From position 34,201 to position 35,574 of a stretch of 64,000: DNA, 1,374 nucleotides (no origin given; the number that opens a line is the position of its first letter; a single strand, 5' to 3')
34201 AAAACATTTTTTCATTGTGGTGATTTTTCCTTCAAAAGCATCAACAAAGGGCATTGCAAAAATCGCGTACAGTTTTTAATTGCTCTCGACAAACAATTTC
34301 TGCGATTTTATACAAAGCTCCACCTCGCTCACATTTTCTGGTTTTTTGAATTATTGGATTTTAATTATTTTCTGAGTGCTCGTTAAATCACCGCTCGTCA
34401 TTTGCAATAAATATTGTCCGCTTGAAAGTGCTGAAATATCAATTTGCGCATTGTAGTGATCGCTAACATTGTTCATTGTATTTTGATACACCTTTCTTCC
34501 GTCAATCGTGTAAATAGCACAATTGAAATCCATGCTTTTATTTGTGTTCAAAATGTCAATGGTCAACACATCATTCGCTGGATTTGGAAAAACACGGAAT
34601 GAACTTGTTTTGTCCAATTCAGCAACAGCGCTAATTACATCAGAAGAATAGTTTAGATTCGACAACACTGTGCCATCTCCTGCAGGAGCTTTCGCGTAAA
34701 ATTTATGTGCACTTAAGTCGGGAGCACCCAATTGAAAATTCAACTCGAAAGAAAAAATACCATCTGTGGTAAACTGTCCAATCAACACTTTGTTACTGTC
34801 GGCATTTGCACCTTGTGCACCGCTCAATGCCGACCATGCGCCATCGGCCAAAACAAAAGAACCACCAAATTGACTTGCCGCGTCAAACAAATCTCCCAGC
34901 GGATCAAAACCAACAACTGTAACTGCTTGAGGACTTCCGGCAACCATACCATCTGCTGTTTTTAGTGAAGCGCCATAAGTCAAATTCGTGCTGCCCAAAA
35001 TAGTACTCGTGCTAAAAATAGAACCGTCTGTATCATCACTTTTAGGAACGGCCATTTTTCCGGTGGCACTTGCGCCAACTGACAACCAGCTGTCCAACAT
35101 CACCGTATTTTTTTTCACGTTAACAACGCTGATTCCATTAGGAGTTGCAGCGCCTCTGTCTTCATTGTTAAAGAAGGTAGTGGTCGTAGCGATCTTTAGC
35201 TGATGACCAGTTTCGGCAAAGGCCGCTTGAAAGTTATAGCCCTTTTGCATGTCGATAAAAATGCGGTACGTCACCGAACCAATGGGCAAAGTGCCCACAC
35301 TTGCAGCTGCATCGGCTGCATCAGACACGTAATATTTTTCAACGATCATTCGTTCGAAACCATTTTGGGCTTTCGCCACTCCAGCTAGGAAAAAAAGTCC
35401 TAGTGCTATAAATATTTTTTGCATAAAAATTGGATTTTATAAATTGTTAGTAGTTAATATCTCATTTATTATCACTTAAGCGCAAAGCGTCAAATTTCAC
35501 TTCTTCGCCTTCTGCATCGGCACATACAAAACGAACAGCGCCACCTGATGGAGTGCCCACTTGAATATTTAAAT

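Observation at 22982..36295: Four clustered paralogues share an N-terminal domain of about 230 aa that I do not recognise. They are interleaved with a TonB-dependent receptor and a FISUMP lipoprotein.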

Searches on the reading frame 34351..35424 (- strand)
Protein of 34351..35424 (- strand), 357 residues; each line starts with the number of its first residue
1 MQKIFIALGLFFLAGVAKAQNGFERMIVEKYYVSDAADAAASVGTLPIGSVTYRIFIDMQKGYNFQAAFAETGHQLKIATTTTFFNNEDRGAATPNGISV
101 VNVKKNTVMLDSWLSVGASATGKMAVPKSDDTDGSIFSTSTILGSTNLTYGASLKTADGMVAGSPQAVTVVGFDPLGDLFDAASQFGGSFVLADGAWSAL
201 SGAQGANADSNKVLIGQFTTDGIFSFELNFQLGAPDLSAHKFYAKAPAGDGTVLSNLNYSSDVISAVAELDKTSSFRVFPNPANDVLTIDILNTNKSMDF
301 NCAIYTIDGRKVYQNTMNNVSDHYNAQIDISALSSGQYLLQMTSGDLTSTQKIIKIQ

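Call 4: search_protein_families(library=pfam, proteins=[window:34351-35424:-], max_evalue=0.01)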
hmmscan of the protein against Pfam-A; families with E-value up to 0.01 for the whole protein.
window:34351-35424:- (357 aa): 3 families
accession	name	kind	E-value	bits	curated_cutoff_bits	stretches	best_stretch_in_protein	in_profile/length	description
PF18962.6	Por_Secre_tail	-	9.2e-16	58.3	27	1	278-354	1-74/75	Secretion system C-terminal sorting domain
PF11589.14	DUF3244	-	0.00011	22.5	25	1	284-344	28-85/96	Domain of unknown function (DUF3244)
PF13585.12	CHU_C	-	0.0033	18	27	1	283-344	14-72/86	CHU_C Type IX secretion signal domain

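Call 5: search_protein_families(library=ncbifam, proteins=[window:34351-35424:-], max_evalue=0.01)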
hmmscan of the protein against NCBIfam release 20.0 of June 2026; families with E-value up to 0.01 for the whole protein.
window:34351-35424:- (357 aa): 3 families
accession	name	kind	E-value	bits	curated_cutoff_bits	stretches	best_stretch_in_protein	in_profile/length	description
TIGR04183.1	Por_Secre_tail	domain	5.5e-12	45.5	23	1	278-355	1-71/72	T9SS type A sorting domain-containing protein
NF038113.1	T9SSA_dep_M36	equivalog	2.1e-11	42.8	885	1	266-354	784-867/869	T9SS-dependent M36 family metallopeptidase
NF050177.1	TapA_OM_Porphy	equivalog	3.9e-05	22.6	500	1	270-354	465-542/544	TapA/TapC family T9SS-dependent outer membrane protein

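Call 17: find_related_loci(query=A2, collection=genome_contigs, flank=10000)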
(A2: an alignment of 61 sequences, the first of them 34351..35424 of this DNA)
Query A2 (357 aa) in genome_contigs; peptide patterns used: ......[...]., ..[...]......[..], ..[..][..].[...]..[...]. (x = any residue, [..] = any of these).
600 stretches matched a pattern (row limit reached: there are more); 428 encode a relative of the query (tblastn E <= 1e-3); the best 80 are kept; 75 distinct loci.
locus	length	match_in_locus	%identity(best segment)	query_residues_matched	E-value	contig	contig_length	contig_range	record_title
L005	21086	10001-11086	57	1-357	9e-138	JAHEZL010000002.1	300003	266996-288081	MAG: Flavobacteriales bacterium isolate nzgw150 NODE_18_length_300004_cov_8.515088, whole genome shotgun sequence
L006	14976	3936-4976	48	12-355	3e-102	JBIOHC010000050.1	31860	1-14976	MAG: Bacteroidia bacterium isolate GcC11-26 k141_1708215_length_31860_cov_47.0001, whole genome shotgun sequence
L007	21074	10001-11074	45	1-355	5e-88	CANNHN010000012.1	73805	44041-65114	MAG: Bacteroidetes bacterium isolate ZH-Jul18-109 genome assembly, contig: ZH-Jul18-C147, whole genome shotgun sequence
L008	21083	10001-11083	43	1-355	9e-87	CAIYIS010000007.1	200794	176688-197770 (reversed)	MAG: uncultured Bacteroidetes bacterium isolate Kiruna_bin-09093 genome assembly, contig: bin-09093:07/85, whole genome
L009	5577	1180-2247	43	1-355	2e-85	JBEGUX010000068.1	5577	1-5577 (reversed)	MAG: Bacteroidota bacterium isolate riogrande_2019_sw_WHONDRS-S19S_0066_B_bin.105 scaffold_2344891, whole genome shotgun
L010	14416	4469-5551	43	1-355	4e-85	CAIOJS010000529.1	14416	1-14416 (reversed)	uncultured bacterium isolate AlinenLipids_bin-6511 genome assembly, contig: bin-6511:529/558, whole genome shotgun seque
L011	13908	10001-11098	44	1-356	1e-88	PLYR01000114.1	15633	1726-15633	MAG: Bacteroidetes bacterium isolate palsa_965 73.20120700_P3D.249_contig_3005, whole genome shotgun sequence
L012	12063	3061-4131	44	1-354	3e-85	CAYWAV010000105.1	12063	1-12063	MAG TPA_asm: uncultured Chitinophaga sp. isolate SRP128246_co1_111 genome assembly, contig: NODE_12752_length_12063_cov_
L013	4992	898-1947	43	9-355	8e-85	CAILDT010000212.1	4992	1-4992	MAG: uncultured Bacteroidetes bacterium isolate LinL4_bin-1161 genome assembly, contig: bin-1161:212/994, whole genome s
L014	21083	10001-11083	41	1-355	1e-84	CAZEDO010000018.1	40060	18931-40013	MAG TPA_asm: uncultured Lentimicrobiaceae bacterium isolate SRP284006_co1_131 genome assembly, contig: NODE_1382_length_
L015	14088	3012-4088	43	1-354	5e-84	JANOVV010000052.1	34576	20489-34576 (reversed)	MAG: Bacteroidota bacterium isolate VAR_35_metabat_555 VAR_35_k141_1884531, whole genome shotgun sequence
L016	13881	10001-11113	45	6-355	1e-83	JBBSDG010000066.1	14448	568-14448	MAG: Bacteroidales bacterium isolate metawrap_la6_78 metawrap_la6_78_K_456738_L_14448_cov_26.5599, whole genome shotgun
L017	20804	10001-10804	53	2-268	2e-83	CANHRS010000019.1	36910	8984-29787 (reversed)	MAG: Flavobacteriia bacterium isolate RE-26jul17-249 genome assembly, contig: RE-26jul17-C1222, whole genome shotgun seq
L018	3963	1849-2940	41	1-355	1e-83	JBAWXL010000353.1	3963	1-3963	MAG: Bacteroidota bacterium isolate ELA062 MAG062_353, whole genome shotgun sequence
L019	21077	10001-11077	44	1-355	5e-83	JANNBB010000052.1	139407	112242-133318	MAG: Bacteroidota bacterium isolate OTE_78_metabat_381 OTE_78_k141_282851, whole genome shotgun sequence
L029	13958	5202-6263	41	8-355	2e-79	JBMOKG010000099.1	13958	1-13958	MAG: Bacteroidales bacterium isolate Deming_bin.89 contig12459, whole genome shotgun sequence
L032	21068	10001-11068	42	4-350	3e-79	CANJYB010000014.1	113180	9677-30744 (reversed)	MAG: Bacteroidetes bacterium isolate RH-23may17-974 genome assembly, contig: RH-23may17-C1132, whole genome shotgun sequ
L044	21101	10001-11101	40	1-355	1e-76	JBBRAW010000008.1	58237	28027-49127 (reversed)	MAG: Bacteroidia bacterium isolate Co_metawrap_2315 Cmw_2315_k141_27126691_length_58237_cov_10.0000, whole genome shotgu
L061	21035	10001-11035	40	19-355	2e-74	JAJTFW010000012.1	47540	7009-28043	MAG: Sphingobacteriales bacterium isolate 49613_E9 Sample_49613_scaffold_355, whole genome shotgun sequence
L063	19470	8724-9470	50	6-249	3e-74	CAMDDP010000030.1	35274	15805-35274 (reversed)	MAG: Chitinophaga pinensis isolate MaH-04nov19-208 genome assembly, contig: MaH-04nov19-C2781, whole genome shotgun sequ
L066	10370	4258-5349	41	1-355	6e-74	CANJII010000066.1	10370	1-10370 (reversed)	MAG: Chitinophagaceae bacterium isolate RH-23may17-1171 genome assembly, contig: RH-23may17-C51637, whole genome shotgun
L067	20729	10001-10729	52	1-243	2e-73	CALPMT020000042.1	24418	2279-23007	MAG: Chitinophaga pinensis isolate HRS-ES8-bin-129 genome assembly, contig: HRS-ES8-C461, whole genome shotgun sequence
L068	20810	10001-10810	49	1-259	2e-73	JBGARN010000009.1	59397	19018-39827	MAG: Bacteroidia bacterium isolate MAG_MBR_H10.98 MBRH10-98_opera_contig_2049, whole genome shotgun sequence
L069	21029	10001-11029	39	19-355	2e-73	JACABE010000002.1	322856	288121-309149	MAG: Bacteroidetes bacterium isolate Cfx3-09 MAG09_2, whole genome shotgun sequence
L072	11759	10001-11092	42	1-355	4e-73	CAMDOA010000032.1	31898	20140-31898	MAG: Chitinophaga pinensis isolate TrH-25oct19-14 genome assembly, contig: TrH-25oct19-C2442, whole genome shotgun seque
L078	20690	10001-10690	53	1-232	8e-72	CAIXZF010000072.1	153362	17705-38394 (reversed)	MAG: uncultured Bacteroidales bacterium isolate Ja_bin-4767 genome assembly, contig: bin-4767:072/117, whole genome shot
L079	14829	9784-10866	41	1-355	1e-77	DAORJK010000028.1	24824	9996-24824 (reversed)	MAG TPA_asm: Bacteroidia bacterium isolate AMR_MDS_5553 NODE_363_length_24824_cov_45.724091, whole genome shotgun sequen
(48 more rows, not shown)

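Call 18: predict_structure(alignment_id=A2)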
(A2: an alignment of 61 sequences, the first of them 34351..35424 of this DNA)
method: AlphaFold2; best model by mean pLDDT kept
length: 357 residues; sequences in the alignment: 61
mean_pLDDT: 89.0   pTM: 0.72
mean pLDDT of the five models: 89.0, 88.4, 88.3, 87.1, 87.0
residues with pLDDT >= 90: 216; 70-90: 113; 50-70: 26; < 50: 2
segments of 3 or more residues with pLDDT < 50: none
pLDDT, mean of each block of 10 residues (from residue 1): 85 72 95 90 88 97 97 93 87 89 87 95 96 88 80 89 95 72 70 92 96 97 95 96 91 95 60 78 93 86 96 96 94 96 88 91
secondary structure, 60 per line:
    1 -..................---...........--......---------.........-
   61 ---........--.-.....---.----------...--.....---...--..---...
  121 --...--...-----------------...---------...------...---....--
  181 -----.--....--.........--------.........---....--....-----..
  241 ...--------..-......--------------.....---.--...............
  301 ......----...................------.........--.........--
elements in order: H2-19 E23-33 H36-41 E51-59 E64-71 E76-80 H100-104 E118-120 E123-125 E160-162 E169-171 H175-178 E189-192 E195-203 E212-220 E224-227 E230-233 E239-243 E258-260 E275-279 E286-306 E311-329 E336-344 E347-355

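Call 54: search_protein_families(library=pfam, alignment_id=A2, max_evalue=5)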
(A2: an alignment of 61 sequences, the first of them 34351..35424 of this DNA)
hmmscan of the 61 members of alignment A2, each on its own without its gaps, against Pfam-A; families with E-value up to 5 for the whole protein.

A. member 1, window:34351-35424:- (357 aa): 6 families
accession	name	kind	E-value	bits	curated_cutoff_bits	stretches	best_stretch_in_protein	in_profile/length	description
PF18962.6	Por_Secre_tail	-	9.2e-16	58.3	27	1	278-354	1-74/75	Secretion system C-terminal sorting domain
PF11589.14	DUF3244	-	0.00011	22.5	25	1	284-344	28-85/96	Domain of unknown function (DUF3244)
PF13585.12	CHU_C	-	0.0033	18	27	1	283-344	14-72/86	CHU_C Type IX secretion signal domain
PF18539.7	DUF5625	-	0.016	15.9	26.9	1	53-120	15-86/131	Domain of unknown function (DUF5625)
PF04151.21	PPC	-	0.055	14.8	25.9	1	279-341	7-67/70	Bacterial pre-peptidase C-terminal domain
PF06482.17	Endostatin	-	0.13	12.4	29.4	0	95-125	57-86/170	Collagenase NC10 and Endostatin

B. families by the number of members that match (of 61 scanned): 28 families (the first 25 are shown)
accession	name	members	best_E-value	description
PF18962.6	Por_Secre_tail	53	1.1e-16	Secretion system C-terminal sorting domain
PF11589.14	DUF3244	13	0.00011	Domain of unknown function (DUF3244)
PF13585.12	CHU_C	12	0.0015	CHU_C Type IX secretion signal domain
PF16967.11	TcfC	6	0.0053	E-set like domain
PF04151.21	PPC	4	0.055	Bacterial pre-peptidase C-terminal domain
PF17957.7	Big_7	2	3.8e-17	Bacterial Ig domain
PF18835.7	Beta_helix_2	2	0.041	Beta helix repeat of Inulin fructotransferase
PF06832.18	BiPBP_C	1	0.00079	Penicillin-Binding Protein C-terminus Family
PF16355.11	DUF4982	1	0.0084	Domain of unknown function (DUF4982)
PF18539.7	DUF5625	1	0.016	Domain of unknown function (DUF5625)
PF13860.13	FlgD_ig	1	0.016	FlgD Ig-like domain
PF22352.2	K319L-like_PKD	1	0.017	K319L-like, PKD domain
PF17061.10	PARM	1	0.039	PARM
PF16720.10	Albumin_I_a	1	0.042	Albumin I chain a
PF21560.2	Gp34_2nd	1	0.065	Long-tail fiber proximal subunit, C-terminal, second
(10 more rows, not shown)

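Call 57: list_cluster_members(proteins=[window:34351-35424:-, window:26414-28240:-, window:31192-34215:-])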
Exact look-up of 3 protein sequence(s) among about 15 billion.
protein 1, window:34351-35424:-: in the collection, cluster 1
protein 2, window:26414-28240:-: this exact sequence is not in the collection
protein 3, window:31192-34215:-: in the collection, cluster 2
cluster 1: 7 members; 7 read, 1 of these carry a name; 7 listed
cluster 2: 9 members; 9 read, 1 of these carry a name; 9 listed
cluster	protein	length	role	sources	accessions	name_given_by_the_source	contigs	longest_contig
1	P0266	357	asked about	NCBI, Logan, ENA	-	-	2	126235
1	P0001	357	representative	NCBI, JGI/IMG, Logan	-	hypothetical protein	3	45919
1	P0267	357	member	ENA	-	-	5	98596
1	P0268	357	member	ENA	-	-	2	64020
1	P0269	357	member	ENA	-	-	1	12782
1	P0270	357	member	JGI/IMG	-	-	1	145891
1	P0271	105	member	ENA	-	-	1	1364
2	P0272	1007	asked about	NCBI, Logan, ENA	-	-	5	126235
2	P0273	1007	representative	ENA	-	-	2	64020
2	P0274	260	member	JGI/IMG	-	outer membrane receptor protein involved in Fe transport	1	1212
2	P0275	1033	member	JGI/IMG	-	-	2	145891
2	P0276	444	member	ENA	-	-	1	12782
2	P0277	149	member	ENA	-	-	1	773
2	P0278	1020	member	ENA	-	-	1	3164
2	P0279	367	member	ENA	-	-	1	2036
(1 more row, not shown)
